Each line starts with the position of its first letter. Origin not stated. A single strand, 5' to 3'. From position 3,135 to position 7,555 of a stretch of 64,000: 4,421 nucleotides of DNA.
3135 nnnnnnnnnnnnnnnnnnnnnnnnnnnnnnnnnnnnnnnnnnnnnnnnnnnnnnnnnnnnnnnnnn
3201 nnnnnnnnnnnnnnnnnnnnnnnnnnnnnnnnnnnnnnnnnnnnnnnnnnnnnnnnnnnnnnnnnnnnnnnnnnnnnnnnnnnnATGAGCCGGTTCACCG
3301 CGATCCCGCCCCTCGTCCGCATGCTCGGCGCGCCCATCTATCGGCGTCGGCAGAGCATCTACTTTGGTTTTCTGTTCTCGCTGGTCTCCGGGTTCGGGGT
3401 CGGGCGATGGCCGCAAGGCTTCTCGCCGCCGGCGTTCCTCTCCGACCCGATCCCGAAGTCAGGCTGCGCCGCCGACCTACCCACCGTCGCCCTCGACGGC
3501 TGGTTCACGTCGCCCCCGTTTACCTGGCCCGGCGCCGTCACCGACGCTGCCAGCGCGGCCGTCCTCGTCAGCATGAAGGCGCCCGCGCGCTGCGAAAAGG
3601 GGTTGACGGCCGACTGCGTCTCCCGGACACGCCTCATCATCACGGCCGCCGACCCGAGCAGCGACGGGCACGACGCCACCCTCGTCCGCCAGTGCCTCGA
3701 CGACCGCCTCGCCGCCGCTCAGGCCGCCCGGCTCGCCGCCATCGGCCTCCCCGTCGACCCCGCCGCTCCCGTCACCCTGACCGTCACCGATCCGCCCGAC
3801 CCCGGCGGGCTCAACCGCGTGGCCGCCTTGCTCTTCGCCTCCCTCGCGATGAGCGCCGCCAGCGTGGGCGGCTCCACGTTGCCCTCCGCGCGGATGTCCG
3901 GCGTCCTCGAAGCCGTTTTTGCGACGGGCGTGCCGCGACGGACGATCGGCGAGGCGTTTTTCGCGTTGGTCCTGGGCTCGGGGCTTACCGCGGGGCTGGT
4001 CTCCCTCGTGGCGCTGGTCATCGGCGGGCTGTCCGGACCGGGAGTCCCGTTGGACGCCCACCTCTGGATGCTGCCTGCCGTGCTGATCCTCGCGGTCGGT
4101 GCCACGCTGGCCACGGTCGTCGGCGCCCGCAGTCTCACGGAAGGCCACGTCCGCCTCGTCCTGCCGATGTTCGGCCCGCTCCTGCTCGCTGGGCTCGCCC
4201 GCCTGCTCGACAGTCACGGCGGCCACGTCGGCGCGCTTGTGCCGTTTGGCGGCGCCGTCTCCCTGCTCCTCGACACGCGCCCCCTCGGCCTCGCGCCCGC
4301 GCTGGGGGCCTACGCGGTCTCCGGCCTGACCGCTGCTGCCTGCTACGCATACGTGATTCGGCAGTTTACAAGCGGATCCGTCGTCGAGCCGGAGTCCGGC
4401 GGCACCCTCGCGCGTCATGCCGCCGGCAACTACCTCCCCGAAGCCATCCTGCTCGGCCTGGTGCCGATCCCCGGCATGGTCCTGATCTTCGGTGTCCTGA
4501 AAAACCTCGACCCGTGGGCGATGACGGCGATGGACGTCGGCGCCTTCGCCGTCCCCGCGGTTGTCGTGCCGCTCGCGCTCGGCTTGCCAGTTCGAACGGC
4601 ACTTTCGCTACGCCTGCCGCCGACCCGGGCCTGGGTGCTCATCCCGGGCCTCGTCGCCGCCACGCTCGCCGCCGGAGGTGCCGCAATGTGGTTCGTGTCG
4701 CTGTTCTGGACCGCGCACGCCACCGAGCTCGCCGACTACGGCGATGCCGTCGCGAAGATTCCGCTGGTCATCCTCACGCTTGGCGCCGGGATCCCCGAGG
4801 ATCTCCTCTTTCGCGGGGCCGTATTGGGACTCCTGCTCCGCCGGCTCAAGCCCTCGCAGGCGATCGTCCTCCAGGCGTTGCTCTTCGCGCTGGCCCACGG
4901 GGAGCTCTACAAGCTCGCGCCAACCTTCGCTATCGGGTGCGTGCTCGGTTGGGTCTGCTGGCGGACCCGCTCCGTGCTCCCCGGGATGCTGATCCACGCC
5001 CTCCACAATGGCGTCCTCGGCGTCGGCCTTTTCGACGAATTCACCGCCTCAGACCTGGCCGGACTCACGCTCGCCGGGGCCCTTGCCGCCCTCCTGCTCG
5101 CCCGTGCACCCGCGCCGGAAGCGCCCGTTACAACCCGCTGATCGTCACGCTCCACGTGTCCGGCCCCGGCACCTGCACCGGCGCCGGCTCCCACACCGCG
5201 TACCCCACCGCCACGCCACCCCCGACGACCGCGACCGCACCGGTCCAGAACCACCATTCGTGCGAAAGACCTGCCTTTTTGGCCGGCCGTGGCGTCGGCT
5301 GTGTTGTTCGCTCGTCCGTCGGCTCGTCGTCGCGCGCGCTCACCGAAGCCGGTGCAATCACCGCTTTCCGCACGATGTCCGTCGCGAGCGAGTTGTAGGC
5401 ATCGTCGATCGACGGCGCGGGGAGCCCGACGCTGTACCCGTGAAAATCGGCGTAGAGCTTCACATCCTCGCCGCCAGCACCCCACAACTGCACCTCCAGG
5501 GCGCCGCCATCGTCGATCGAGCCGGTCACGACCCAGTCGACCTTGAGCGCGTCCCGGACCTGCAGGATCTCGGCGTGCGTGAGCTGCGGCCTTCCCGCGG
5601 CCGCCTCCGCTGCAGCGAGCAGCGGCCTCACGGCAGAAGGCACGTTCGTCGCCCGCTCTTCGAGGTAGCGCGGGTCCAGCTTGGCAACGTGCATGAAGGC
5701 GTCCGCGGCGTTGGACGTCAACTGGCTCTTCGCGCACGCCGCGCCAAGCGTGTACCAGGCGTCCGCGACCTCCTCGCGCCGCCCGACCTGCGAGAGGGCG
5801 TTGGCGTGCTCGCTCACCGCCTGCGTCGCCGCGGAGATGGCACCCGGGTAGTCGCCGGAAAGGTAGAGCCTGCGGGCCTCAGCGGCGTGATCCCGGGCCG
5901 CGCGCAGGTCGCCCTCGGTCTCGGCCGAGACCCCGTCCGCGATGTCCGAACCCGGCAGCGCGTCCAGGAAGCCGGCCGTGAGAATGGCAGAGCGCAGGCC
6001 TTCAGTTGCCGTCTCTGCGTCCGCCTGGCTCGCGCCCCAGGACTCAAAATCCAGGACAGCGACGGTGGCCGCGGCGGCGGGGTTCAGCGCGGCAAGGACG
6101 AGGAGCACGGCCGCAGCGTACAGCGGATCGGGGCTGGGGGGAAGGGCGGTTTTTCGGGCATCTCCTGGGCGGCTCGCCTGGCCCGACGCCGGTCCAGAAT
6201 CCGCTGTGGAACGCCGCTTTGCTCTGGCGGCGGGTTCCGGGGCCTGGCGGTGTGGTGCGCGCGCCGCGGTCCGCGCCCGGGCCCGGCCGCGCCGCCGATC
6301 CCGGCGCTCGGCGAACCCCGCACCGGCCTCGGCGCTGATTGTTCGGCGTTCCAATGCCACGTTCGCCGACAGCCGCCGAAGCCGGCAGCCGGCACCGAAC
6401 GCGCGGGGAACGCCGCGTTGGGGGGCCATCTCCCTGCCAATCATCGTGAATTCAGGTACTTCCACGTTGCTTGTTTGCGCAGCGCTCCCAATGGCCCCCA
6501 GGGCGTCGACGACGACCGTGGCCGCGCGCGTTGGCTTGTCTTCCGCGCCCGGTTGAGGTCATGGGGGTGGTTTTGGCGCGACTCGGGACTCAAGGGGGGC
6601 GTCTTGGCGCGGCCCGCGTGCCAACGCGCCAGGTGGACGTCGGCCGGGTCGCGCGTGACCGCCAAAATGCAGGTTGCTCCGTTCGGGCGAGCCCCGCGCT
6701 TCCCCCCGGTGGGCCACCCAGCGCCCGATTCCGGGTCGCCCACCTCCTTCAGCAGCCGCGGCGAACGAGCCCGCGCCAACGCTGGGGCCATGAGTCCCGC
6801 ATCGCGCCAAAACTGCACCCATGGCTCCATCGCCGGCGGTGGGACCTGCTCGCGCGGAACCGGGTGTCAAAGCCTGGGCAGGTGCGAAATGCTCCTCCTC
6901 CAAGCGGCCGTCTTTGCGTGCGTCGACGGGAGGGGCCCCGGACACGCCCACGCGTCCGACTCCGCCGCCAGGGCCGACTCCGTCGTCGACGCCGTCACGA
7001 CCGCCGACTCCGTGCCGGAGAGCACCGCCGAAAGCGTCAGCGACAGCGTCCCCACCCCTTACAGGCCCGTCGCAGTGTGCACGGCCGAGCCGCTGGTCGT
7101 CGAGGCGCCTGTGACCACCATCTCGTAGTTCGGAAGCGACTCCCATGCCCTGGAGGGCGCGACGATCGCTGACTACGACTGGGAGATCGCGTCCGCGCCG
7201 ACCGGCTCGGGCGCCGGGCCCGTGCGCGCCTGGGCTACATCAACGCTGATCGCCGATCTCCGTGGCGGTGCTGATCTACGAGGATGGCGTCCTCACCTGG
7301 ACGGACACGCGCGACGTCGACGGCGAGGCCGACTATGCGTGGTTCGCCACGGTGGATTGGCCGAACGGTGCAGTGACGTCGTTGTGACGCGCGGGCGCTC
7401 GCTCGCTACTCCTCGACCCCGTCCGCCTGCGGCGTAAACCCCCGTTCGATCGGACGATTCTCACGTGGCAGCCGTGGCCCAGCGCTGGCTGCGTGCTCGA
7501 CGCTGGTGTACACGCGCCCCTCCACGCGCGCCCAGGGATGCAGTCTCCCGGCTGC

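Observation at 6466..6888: Unusually long non-coding gap containing a 33-nt-arm inverted repeat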

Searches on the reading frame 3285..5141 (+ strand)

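Call 10: search_protein_families(library=pfam, proteins=[window:3285-5141:+], max_evalue=0.01)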
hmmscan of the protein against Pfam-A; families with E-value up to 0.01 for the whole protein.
window:3285-5141:+ (618 aa): 2 families
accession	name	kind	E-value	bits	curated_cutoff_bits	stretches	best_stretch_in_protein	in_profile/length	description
PF02517.21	Rce1-like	-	4e-20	72.3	22.4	1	493-576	7-92/93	Type II CAAX prenyl endopeptidase Rce1-like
PF12698.13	ABC2_membrane_3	-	0.0023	17.5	31.6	0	179-277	160-257/347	ABC-2 family transporter protein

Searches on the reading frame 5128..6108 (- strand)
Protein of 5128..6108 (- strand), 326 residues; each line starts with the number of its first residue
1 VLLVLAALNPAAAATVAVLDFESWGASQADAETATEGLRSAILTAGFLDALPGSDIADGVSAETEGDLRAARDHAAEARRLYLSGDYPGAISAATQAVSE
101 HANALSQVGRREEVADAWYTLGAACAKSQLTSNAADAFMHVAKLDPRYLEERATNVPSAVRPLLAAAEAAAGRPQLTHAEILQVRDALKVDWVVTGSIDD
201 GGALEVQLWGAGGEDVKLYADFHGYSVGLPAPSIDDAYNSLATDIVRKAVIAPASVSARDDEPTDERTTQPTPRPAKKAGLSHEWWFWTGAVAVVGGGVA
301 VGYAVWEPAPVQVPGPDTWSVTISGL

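Call 14: find_homologous_proteins(query=window:5128-6108:-)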
Query window:5128-6108:- (326 aa): 20 proteins with E <= 0.001 among 8000 candidates.
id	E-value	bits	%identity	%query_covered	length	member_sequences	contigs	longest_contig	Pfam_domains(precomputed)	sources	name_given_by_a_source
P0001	8.9e-207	704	100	100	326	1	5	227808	PF07719.24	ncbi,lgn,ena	-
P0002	4.4e-119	415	64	100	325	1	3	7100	-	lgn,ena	-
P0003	1.0e-114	401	61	99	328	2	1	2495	-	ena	-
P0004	1.1e-106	375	56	99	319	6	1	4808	-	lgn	-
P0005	1.2e-105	371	55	99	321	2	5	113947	-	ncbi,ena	-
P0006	1.2e-100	355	58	99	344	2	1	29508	-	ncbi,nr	ncbi:MAG: hypothetical protein EXR69_05150 [Myxococcales bacterium]|nr:hypothetical protein [Myxococ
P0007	2.8e-100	354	56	94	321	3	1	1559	-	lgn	-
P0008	3.0e-100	354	56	94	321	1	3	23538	-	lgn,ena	-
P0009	9.9e-94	332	52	100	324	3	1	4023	PF07719.24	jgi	-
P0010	1.6e-92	328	51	100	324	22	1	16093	-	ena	-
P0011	1.6e-81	292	52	87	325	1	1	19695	-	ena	-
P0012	3.7e-62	228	52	71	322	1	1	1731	-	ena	-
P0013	2.9e-55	206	65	48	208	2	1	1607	-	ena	-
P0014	6.4e-51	192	41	71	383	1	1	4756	PF13432.13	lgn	-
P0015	6.8e-48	182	43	89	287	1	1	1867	-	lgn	-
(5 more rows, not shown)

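Call 15: find_encoding_contigs(protein=P0002, flank=6000, max_places=3)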
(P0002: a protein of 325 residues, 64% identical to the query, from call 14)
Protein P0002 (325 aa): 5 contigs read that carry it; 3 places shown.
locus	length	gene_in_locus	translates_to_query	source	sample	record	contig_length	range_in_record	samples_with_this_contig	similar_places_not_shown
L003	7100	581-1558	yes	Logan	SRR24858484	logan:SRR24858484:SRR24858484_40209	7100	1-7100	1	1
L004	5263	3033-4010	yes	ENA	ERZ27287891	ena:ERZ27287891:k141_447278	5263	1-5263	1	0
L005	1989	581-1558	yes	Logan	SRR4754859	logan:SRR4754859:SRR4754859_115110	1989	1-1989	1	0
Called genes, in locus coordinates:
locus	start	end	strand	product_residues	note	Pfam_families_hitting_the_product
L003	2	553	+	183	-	?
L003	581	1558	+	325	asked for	-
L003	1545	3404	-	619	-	PF02517:Rce1-like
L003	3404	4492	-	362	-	-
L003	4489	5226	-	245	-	PF00005:ABC_tran, PF13304:AAA_21 (weak)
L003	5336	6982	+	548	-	-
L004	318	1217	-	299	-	PF13308:YARHG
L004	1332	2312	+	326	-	PF00056:Ldh_1_N, PF02866:Ldh_1_C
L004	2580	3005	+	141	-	-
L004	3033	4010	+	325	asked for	-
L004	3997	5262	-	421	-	?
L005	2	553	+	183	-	?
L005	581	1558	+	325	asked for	-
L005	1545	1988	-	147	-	?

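Call 16: find_encoding_contigs(protein=P0005, flank=6000, max_places=3)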
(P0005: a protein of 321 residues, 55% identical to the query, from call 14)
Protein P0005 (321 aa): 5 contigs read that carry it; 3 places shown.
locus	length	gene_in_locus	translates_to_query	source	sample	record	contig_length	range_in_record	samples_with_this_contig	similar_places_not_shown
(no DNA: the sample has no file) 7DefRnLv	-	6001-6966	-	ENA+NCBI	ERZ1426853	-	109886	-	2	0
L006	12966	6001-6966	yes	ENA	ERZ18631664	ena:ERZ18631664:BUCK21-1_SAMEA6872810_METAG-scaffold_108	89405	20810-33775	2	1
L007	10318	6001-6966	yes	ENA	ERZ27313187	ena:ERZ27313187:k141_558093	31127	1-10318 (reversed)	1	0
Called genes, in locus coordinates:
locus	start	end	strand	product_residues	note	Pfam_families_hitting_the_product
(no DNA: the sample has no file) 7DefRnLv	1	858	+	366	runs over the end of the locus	PF00696:AA_kinase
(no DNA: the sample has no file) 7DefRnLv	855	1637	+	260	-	PF01066:CDP-OH_P_transf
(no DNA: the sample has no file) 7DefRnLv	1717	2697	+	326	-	PF00056:Ldh_1_N, PF02866:Ldh_1_C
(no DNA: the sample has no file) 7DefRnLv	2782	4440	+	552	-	PF02543:Carbam_trans_N, PF16861:Carbam_trans_C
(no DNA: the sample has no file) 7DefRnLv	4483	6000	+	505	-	PF02310:B12-binding, PF04055:Radical_SAM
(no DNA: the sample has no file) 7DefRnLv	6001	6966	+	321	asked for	-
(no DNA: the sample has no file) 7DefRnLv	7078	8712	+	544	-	PF13717:Zn_ribbon_4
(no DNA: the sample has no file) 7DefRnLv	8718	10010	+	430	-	PF00009:GTP_EFTU, PF22042:EF-G_D2 (weak), PF03144:GTP_EFTU_D2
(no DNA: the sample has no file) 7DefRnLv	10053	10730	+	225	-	PF00679:EFG_C, PF21018:BipA_C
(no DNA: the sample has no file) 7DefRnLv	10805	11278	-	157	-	-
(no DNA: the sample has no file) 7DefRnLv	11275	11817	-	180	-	-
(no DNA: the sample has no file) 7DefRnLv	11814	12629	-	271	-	PF00561:Abhydrolase_1, PF12697:Abhydrolase_6, PF12146:Hydrolase_4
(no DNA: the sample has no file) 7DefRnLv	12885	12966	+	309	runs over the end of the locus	-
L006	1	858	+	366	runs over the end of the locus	PF00696:AA_kinase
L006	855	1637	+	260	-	PF01066:CDP-OH_P_transf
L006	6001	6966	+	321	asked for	-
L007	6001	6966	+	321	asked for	-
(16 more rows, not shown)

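Call 17: find_encoding_contigs(protein=P0006, flank=6000, max_places=3)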
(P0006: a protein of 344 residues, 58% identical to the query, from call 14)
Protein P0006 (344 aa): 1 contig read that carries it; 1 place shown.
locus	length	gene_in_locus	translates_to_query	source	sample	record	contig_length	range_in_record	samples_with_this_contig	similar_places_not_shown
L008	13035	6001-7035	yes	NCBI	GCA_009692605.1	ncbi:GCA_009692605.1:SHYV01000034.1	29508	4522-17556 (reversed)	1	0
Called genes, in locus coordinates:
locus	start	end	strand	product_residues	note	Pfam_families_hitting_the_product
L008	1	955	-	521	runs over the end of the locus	-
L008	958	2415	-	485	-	PF13506:Glyco_transf_21, PF13641:Glyco_tranf_2_3, PF00535:Glycos_transf_2, PF13632:Glyco_trans_2_3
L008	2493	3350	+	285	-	-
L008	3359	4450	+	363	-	PF13439:Glyco_transf_4, PF13579:Glyco_trans_4_4, PF20706:GT4-conflict, PF00534:Glycos_transf_1, PF13692:Glyco_trans_1_4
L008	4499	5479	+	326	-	PF00056:Ldh_1_N, PF02866:Ldh_1_C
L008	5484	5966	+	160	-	-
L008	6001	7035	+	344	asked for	-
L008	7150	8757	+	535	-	-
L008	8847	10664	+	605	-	PF00009:GTP_EFTU, PF22042:EF-G_D2 (faint), PF03144:GTP_EFTU_D2, PF00679:EFG_C, PF21018:BipA_C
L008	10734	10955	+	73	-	-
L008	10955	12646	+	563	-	PF18158:AidB_N (weak), PF02770:Acyl-CoA_dh_M, PF00441:Acyl-CoA_dh_1, PF08028:Acyl-CoA_dh_2 (weak)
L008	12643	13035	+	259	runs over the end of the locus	PF02517:Rce1-like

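Call 61: find_encoding_contigs(protein=P0010, flank=3000, max_places=2)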
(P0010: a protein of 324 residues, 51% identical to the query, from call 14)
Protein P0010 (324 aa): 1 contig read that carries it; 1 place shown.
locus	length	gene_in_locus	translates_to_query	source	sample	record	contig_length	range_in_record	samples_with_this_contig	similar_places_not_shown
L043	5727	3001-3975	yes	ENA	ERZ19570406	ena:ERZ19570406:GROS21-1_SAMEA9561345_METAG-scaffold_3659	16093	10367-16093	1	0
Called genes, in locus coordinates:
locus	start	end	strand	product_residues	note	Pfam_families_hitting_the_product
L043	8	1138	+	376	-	PF00696:AA_kinase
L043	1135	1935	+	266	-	PF01066:CDP-OH_P_transf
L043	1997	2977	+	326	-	PF00056:Ldh_1_N, PF02866:Ldh_1_C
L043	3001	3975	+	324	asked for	-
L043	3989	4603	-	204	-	PF00005:ABC_tran, PF02463:SMC_N (faint), PF13304:AAA_21 (weak)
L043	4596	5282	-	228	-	PF00528:BPD_transp_1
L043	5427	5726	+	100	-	?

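Call 62: find_encoding_contigs(protein=P0008, flank=3000, max_places=2)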
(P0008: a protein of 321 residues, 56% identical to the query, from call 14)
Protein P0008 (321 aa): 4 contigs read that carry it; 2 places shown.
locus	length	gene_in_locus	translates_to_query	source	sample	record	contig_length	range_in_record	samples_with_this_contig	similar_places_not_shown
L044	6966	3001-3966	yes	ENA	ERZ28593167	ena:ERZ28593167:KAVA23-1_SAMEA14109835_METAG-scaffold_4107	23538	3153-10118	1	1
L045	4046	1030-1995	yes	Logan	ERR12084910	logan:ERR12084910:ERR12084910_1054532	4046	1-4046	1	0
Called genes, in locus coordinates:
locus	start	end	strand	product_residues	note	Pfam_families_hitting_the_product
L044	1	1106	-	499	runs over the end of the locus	-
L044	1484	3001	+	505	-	PF02310:B12-binding, PF04055:Radical_SAM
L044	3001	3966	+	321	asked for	-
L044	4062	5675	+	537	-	-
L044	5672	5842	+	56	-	PF14206:Cys_rich_CPCC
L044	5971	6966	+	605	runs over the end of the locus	PF00009:GTP_EFTU, PF01926:MMR_HSR1 (faint), PF22042:EF-G_D2 (weak), PF03144:GTP_EFTU_D2, PF00679:EFG_C, PF21018:BipA_C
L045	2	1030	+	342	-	?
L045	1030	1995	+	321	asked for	-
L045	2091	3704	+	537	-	-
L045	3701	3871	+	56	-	PF14206:Cys_rich_CPCC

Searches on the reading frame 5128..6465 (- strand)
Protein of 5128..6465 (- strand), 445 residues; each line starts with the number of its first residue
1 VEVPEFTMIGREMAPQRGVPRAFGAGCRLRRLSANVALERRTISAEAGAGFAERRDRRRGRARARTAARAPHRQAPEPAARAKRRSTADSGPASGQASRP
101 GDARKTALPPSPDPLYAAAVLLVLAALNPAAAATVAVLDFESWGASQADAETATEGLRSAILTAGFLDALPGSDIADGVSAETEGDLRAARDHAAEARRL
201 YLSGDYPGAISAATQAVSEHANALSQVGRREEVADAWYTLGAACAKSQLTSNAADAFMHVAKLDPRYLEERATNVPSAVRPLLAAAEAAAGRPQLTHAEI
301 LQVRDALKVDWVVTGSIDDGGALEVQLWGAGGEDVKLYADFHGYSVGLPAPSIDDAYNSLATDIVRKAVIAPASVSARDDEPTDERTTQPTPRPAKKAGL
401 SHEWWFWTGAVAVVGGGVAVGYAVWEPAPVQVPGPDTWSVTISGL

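Call 10: search_protein_families(library=pfam, proteins=[window:5128-6465:-], max_evalue=0.01)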
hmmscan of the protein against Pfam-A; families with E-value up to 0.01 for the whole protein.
window:5128-6465:- (445 aa): 1 family
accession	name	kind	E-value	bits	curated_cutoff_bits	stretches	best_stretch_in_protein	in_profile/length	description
PF07719.23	TPR_2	-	6.7e-05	23.2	27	0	234-266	1-33/34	Tetratricopeptide repeat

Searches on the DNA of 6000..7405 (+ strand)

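Call 5: search_rna_families(source=window, start=6000, end=7400, threshold=evalue, max_evalue=5)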
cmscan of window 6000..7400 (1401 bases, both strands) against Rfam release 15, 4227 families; matches with E-value up to 5: 3.
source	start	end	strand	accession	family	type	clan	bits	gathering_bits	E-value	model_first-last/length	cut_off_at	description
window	6676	6730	+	RF02136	HTT-AS1_3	Gene; lncRNA;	-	19.9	70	0.41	1-60/60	no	HTT antisense RNA 1 conserved region 3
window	6770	6842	-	RF04141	MIR8622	Gene; miRNA;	-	17.9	197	1.6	1-212/212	no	MIR8622 microRNA precursor family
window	6310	6444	+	RF02868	ncS037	Gene; sRNA;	-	17.2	112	4.8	1-152/152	no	Burkholderia sRNA 37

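Call 43: search_dna_similar(query=window:6109-7405:+, collection=plasmids, mode=distant, max_evalue=0.001, max_rows=10)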
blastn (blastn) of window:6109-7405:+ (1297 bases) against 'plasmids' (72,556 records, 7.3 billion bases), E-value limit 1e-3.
Records with a match: 1; places in all: 1; records where one place covers at least 80% of the query: 0.
Best place of each record, by identity: 60-80% 1.
By first word of the organism name: Flagellatimonas 1.
By predicted mobility (MOB-suite, as given by PLSDB): non-mobilizable 1.
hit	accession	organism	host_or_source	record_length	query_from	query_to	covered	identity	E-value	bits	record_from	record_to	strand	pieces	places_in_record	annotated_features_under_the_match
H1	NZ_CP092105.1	Flagellatimonas centrodinii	Dinoflagellate,cell culture,algal ...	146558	836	904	5%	77.3%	7e-4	55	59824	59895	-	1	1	hypothetical protein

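Call 44: search_dna_similar(query=window:6109-7405:+, collection=phages, mode=distant, max_evalue=0.001, max_rows=10)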
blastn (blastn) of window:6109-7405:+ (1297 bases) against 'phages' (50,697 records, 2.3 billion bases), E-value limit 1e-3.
No match.

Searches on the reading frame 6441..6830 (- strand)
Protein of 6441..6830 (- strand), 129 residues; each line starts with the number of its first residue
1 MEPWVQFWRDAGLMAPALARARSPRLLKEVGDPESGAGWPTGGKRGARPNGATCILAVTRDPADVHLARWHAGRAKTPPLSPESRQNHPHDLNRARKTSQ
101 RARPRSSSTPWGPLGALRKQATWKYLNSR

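Call 10: search_protein_families(library=pfam, proteins=[window:6441-6830:-], max_evalue=0.01)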
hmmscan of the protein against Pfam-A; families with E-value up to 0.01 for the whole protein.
window:6441-6830:- (129 aa): 0 families

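Call 29: search_protein_representatives(protein=window:6444-6830:-)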
Query: 129 residues. Proteins with E-value up to 0.001 (for the whole library): 0; up to 1e-10: 0; up to 1e-30: 0. The best 0 are listed.

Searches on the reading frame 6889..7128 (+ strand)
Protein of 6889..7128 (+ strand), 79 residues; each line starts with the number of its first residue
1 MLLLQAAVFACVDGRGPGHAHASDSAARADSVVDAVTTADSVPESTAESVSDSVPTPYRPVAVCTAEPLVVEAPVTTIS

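Call 10: search_protein_families(library=pfam, proteins=[window:6889-7128:+], max_evalue=0.01)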
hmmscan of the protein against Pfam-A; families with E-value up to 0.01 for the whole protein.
window:6889-7128:+ (79 aa): 0 families

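Call 59: find_encoding_contigs(protein=window:6889-7128:+, flank=2500, max_places=10)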
Protein window:6889-7128:+ (79 aa): 7 contigs read that carry it; 1 place shown.
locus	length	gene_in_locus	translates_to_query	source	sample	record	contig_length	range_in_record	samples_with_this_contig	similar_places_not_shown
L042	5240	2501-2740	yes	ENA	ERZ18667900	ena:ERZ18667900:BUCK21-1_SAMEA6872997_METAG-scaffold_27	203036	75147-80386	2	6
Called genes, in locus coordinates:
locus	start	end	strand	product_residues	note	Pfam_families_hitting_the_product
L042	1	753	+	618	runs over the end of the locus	PF02517:Rce1-like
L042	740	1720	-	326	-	PF07719:TPR_2 (faint)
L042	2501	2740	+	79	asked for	-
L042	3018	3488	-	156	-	-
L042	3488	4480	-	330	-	PF00056:Ldh_1_N, PF02866:Ldh_1_C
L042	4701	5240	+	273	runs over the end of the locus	PF13308:YARHG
